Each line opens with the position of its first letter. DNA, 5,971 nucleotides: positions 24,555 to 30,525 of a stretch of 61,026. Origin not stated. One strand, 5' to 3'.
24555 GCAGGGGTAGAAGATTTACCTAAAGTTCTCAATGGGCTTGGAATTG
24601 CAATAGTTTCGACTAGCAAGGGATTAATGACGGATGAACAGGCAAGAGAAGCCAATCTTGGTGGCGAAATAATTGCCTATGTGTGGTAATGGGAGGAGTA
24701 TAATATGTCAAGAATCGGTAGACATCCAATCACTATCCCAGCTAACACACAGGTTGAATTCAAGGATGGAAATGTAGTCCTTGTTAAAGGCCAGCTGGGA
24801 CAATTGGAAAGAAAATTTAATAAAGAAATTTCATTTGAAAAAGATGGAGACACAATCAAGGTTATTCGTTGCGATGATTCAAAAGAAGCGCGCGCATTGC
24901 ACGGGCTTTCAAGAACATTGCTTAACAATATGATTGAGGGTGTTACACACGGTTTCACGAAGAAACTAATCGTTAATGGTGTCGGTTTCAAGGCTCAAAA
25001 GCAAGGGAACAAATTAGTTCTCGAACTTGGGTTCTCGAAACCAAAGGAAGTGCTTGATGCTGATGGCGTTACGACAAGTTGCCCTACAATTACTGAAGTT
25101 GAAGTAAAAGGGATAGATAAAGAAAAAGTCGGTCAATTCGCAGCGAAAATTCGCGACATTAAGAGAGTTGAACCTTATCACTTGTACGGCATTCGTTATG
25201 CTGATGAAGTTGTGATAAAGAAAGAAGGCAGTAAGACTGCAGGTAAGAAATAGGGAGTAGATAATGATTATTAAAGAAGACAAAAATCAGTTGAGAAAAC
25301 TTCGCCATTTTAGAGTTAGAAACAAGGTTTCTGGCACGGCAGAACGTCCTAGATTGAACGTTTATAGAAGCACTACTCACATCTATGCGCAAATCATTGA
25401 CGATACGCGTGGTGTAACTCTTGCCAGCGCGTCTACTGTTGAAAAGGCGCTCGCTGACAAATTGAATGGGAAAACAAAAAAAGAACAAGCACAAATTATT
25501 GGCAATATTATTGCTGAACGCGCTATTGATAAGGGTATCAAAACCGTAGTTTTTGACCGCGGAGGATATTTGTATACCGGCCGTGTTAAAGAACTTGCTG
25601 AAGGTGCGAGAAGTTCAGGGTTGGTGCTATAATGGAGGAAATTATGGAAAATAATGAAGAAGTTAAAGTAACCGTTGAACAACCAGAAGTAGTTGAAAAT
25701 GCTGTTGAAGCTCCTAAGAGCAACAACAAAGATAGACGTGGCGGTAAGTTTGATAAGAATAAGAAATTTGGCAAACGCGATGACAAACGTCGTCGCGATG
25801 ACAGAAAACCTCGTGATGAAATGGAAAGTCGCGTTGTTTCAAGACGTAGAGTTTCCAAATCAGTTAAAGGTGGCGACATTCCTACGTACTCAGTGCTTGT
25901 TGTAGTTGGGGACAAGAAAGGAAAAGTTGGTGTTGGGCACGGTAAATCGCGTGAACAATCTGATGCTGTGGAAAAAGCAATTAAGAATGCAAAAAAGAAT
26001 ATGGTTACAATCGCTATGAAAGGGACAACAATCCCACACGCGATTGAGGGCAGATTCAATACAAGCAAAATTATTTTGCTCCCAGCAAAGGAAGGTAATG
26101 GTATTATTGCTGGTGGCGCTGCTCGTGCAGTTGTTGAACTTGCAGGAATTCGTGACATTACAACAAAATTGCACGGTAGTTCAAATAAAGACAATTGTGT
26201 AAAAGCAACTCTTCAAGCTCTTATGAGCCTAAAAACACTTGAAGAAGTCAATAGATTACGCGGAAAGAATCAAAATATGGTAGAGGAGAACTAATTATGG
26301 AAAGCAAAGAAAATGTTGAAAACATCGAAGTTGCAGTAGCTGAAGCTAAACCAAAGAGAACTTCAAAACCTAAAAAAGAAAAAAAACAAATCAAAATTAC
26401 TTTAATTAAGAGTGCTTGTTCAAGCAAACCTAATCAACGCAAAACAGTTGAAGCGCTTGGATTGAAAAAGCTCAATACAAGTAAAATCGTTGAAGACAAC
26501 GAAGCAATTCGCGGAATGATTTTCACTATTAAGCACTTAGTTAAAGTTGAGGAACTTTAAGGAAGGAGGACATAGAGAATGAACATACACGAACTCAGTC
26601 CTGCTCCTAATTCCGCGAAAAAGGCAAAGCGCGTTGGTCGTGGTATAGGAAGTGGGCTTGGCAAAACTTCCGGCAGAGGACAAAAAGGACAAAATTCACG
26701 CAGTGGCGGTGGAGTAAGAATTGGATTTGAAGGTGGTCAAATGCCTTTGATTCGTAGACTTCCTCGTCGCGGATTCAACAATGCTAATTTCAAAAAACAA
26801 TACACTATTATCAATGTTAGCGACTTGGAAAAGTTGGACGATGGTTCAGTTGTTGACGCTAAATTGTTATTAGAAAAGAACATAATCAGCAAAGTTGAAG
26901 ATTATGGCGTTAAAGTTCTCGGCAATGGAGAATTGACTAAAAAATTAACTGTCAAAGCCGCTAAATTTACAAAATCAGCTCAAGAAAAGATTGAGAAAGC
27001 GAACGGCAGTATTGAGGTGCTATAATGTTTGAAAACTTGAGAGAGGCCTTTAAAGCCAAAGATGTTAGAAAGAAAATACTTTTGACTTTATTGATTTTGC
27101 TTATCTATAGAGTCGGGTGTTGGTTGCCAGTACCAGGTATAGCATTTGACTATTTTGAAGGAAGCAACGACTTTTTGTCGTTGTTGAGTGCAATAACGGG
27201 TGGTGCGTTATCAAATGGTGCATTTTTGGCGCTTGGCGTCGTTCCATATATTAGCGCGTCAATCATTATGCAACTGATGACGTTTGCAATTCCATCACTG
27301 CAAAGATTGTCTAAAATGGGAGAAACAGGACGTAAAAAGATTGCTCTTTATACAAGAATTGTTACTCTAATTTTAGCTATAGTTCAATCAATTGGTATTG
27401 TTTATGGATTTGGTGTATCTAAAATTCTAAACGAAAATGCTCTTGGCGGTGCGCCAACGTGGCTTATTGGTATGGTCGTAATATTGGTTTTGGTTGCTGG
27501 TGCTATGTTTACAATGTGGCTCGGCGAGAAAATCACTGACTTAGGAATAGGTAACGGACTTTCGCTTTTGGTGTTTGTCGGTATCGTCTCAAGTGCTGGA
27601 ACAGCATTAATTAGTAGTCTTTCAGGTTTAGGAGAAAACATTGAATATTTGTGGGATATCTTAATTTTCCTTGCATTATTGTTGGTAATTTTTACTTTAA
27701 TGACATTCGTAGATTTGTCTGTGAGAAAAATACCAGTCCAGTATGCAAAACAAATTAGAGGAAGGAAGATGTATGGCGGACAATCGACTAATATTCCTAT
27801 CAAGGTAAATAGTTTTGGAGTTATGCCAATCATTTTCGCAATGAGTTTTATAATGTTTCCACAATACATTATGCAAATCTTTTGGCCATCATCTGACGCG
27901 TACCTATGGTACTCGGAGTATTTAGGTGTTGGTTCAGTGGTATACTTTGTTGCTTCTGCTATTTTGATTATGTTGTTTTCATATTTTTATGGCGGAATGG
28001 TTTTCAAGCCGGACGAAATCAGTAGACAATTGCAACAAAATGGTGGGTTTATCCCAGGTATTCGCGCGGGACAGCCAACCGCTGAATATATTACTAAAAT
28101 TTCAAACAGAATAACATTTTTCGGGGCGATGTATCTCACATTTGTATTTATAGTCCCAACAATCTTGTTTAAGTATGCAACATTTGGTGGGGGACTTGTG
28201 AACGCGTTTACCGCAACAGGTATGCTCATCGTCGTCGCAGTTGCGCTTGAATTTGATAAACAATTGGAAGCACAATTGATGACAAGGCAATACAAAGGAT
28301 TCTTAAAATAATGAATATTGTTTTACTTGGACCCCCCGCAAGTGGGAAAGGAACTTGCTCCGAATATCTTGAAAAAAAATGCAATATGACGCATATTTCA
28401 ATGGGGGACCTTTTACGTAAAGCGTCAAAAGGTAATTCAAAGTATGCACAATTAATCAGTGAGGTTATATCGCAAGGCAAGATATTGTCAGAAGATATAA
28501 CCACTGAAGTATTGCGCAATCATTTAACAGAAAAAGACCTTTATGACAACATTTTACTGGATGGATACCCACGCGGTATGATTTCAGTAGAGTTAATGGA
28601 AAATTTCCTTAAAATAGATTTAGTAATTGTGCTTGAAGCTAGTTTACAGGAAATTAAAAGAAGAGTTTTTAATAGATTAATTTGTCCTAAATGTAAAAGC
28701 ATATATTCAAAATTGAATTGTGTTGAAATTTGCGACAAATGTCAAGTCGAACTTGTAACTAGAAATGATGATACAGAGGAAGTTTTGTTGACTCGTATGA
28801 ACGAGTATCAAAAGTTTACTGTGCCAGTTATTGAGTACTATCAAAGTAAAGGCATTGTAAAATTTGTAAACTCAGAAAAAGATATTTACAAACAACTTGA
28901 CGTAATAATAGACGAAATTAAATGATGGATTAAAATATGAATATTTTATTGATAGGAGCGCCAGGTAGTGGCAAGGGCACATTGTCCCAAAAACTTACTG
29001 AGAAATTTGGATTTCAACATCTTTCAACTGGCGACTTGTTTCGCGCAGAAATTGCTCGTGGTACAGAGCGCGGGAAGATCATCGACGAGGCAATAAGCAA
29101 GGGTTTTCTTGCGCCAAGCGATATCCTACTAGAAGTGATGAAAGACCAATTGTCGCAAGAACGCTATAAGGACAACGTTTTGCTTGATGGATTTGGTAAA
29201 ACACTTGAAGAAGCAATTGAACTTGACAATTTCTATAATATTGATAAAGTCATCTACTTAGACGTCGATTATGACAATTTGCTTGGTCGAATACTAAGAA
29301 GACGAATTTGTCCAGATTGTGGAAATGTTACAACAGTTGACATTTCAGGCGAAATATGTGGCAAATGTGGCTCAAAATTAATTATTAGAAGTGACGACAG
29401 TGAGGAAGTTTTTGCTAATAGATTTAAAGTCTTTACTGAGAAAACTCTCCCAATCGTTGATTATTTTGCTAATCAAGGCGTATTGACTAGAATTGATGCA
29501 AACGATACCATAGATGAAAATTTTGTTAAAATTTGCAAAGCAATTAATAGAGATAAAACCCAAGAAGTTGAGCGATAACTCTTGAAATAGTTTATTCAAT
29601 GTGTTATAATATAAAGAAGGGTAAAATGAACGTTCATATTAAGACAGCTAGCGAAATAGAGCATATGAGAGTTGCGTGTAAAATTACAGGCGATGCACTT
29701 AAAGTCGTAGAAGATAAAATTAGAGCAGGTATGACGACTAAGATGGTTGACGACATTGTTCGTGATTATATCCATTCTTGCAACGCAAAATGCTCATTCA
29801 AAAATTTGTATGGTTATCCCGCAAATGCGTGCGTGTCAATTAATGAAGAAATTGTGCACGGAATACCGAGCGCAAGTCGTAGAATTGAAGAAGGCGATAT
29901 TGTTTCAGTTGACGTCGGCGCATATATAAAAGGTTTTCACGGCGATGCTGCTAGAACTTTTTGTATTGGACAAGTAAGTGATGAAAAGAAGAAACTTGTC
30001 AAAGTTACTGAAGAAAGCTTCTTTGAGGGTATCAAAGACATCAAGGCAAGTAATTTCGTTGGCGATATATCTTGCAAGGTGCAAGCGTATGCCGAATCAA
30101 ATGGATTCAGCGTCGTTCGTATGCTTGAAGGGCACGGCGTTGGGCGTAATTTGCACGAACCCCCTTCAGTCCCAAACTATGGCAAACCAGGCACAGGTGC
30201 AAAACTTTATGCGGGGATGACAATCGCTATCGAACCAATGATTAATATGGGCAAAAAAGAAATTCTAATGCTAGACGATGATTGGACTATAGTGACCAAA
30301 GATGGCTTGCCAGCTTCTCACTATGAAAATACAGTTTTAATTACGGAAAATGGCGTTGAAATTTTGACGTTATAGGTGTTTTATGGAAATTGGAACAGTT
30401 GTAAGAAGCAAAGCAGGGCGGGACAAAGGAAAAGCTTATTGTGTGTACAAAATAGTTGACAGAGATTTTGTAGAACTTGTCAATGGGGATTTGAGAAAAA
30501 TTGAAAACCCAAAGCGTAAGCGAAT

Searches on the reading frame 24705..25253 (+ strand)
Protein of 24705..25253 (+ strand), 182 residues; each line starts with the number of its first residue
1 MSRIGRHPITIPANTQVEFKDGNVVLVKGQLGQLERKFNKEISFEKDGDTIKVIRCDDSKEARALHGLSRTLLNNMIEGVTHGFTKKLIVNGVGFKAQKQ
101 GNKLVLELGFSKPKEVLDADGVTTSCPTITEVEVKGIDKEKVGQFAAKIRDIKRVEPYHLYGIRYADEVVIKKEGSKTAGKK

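Call 65: search_protein_families(library=ncbifam, proteins=[window:24705-25253:+], max_evalue=0.00001)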
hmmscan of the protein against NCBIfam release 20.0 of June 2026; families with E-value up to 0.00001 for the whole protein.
window:24705-25253:+ (182 aa): 3 families
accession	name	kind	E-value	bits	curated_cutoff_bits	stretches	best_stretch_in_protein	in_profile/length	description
TIGR03654.1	L6_bact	equivalog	7.8e-61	204.9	168.55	1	2-177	1-175/175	50S ribosomal protein L6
NF004037.0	PRK05518.1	equivalog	2.1e-20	73.2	184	1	6-156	7-160/181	50S ribosomal protein L6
TIGR03653.1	uL6_arch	equivalog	4.2e-19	69.1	185.4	1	8-156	3-154/170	50S ribosomal protein L6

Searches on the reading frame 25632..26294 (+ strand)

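Call 65: search_protein_families(library=ncbifam, proteins=[window:25632-26294:+], max_evalue=0.00001)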
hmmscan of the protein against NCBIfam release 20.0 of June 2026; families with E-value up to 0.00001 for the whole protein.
window:25632-26294:+ (220 aa): 3 families
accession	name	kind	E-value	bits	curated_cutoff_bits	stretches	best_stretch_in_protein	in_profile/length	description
TIGR01021.1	rpsE_bact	equivalog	1.7e-52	177.4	164.05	1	62-213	2-153/156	30S ribosomal protein S5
NF003125.0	PRK04044.1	equivalog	2.5e-26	92.5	252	1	63-205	50-203/213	30S ribosomal protein S5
TIGR01020.1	uS5_euk_arch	equivalog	1.2e-24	86.9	181.65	1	65-205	51-202/212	30S ribosomal protein S5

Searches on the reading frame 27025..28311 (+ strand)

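Call 65: search_protein_families(library=ncbifam, proteins=[window:27025-28311:+], max_evalue=0.00001)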
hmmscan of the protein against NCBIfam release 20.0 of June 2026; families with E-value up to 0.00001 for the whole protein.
window:27025-28311:+ (428 aa): 3 families
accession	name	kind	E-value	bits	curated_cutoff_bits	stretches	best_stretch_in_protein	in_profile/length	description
TIGR00967.1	3a0501s007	equivalog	4.6e-100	335.4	253.6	1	15-423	1-414/414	preprotein translocase subunit SecY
NF009082.0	PRK12417.1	equivalog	6.8e-57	193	353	1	8-427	6-402/406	accessory Sec system protein translocase subunit SecY2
TIGR02920.1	acc_sec_Y2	equivalog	7.2e-52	176.5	249.6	1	14-427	2-395/395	accessory Sec system protein translocase subunit SecY2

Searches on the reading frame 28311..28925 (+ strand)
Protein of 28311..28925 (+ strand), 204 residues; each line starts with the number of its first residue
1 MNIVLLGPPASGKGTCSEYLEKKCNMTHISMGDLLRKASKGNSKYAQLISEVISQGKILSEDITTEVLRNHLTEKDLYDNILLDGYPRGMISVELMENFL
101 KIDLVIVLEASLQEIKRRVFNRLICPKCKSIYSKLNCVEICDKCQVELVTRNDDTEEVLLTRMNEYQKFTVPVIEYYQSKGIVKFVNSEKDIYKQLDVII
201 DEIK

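Call 65: search_protein_families(library=ncbifam, proteins=[window:28311-28925:+], max_evalue=0.00001)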
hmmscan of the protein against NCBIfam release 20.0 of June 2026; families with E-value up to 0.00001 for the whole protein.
window:28311-28925:+ (204 aa): 22 families
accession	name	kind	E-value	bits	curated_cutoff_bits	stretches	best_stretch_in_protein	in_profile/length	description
TIGR01351.1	adk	subfamily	1.5e-54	184.9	168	1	2-199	1-207/212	adenylate kinase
NF001385.0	PRK00279.2-3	equivalog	6.5e-49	166.4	315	1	3-201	7-209/213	adenylate kinase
NF001380.0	PRK00279.1-2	equivalog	4.1e-47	160.3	251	1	1-200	1-209/216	adenylate kinase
NF001381.0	PRK00279.1-3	equivalog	1.3e-41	142.4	187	1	1-194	1-176/188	adenylate kinase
NF001386.0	PRK00279.2-4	equivalog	8.7e-39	133.4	256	1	3-192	5-204/220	adenylate kinase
NF001379.0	PRK00279.1-1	equivalog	3.2e-35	121.5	268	1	1-180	1-185/216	adenylate kinase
NF001383.0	PRK00279.2-1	equivalog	5.3e-35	121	225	1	1-192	1-198/212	adenylate kinase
NF011099.0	PRK14526.1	equivalog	2e-34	119.1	223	1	1-195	1-199/211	adenylate kinase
NF011103.0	PRK14530.1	equivalog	1.4e-32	113.1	294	1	2-202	5-213/215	adenylate kinase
TIGR01359.1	UMP_CMP_kin_fam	subfamily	1.6e-32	112.9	207.6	2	4-122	3-126/185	UMP-CMP kinase family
NF001387.0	PRK00279.2-5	equivalog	1.3e-30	106.6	373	1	1-194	1-204/224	adenylate kinase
NF011105.0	PRK14532.1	equivalog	1.8e-28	99.4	162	1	1-122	1-127/189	adenylate kinase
TIGR01360.1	aden_kin_iso1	equivalog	2.4e-27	95.8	284.1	2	3-122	6-127/188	adenylate kinase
NF001382.0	PRK00279.1-4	equivalog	1.2e-26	93.6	334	1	1-197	1-202/212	adenylate kinase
NF011100.0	PRK14527.1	equivalog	6.4e-26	91.1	154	1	3-188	9-175/191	adenylate kinase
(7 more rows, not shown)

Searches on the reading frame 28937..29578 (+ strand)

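Call 65: search_protein_families(library=ncbifam, proteins=[window:28937-29578:+], max_evalue=0.00001)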
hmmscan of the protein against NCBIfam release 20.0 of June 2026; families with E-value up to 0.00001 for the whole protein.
window:28937-29578:+ (213 aa): 22 families
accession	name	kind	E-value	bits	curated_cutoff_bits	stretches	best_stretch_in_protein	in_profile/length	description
TIGR01351.1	adk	subfamily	7.8e-57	192.3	168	1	2-203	1-211/212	adenylate kinase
NF001380.0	PRK00279.1-2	equivalog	1.8e-54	184.4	251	1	1-205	1-214/216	adenylate kinase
NF001385.0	PRK00279.2-3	equivalog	7e-50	169.6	315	1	4-204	8-212/213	adenylate kinase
NF001381.0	PRK00279.1-3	equivalog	2e-47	161.4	187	1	1-204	1-186/188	adenylate kinase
NF011103.0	PRK14530.1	equivalog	5e-45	153.7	294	1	2-205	5-213/215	adenylate kinase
NF011099.0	PRK14526.1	equivalog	1.4e-41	142.5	223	1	1-204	1-208/211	adenylate kinase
NF001387.0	PRK00279.2-5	equivalog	6e-41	140.5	373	1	1-202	1-209/224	adenylate kinase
NF001386.0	PRK00279.2-4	equivalog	3e-40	138.2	256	1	3-203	5-215/220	adenylate kinase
NF001379.0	PRK00279.1-1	equivalog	3.6e-38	131.1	268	1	1-180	1-185/216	adenylate kinase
NF011100.0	PRK14527.1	equivalog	3e-37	128.1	154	1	3-203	9-190/191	adenylate kinase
TIGR01360.1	aden_kin_iso1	equivalog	1.5e-36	125.9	284.1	1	3-204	6-186/188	adenylate kinase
TIGR01359.1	UMP_CMP_kin_fam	subfamily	4.1e-36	124.6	207.6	2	4-123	3-127/185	UMP-CMP kinase family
NF001382.0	PRK00279.1-4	equivalog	2.5e-35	122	334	1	1-204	1-209/212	adenylate kinase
NF001383.0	PRK00279.2-1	equivalog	2.9e-35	121.8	225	1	1-200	1-206/212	adenylate kinase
NF011105.0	PRK14532.1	equivalog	1.9e-34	118.8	162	2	1-122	1-127/189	adenylate kinase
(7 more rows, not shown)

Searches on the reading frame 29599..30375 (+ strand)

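Call 65: search_protein_families(library=ncbifam, proteins=[window:29599-30375:+], max_evalue=0.00001)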
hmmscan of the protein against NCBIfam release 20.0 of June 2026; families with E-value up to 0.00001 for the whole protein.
window:29599-30375:+ (258 aa): 11 families
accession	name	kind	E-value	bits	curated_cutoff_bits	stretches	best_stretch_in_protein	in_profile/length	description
TIGR00500.1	met_pdase_I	equivalog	4.3e-90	301.5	171.35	1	13-257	2-245/247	type I methionyl aminopeptidase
NF009533.0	PRK12897.1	equivalog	2.2e-55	187.7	488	1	12-257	2-246/248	type I methionyl aminopeptidase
NF008970.0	PRK12318.1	equivalog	2e-54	184.8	267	1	9-258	38-288/291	methionyl aminopeptidase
NF005583.0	PRK07281.1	equivalog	3.7e-45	154.4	445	2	112-257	132-278/286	methionyl aminopeptidase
TIGR00501.1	met_pdase_II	equivalog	5.9e-25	88.4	222.65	1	20-218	5-194/295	type II methionyl aminopeptidase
NF040821.1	dipep_PepQ_Arch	equivalog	1.7e-19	70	630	1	14-236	122-334/346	Xaa-Pro dipeptidase PepQ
NF007310.0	PRK09795.1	equivalog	2.6e-13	49.5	393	1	13-239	126-347/361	aminopeptidase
NF008131.0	PRK10879.1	equivalog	3.2e-10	39.4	465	1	14-157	173-311/438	Xaa-Pro aminopeptidase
TIGR00495.1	crvDNA_42K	hypoth_equivalog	1e-07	31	430.05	1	13-140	13-148/383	ErbB3-binding protein EBP1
NF038259.1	ectoine_DoeA_2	exception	1e-06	27.7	575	0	12-73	252-313/386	ectoine hydrolase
NF011174.0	PRK14576.1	subfamily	2.2e-06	26.8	487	1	14-191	177-350/405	putative endopeptidase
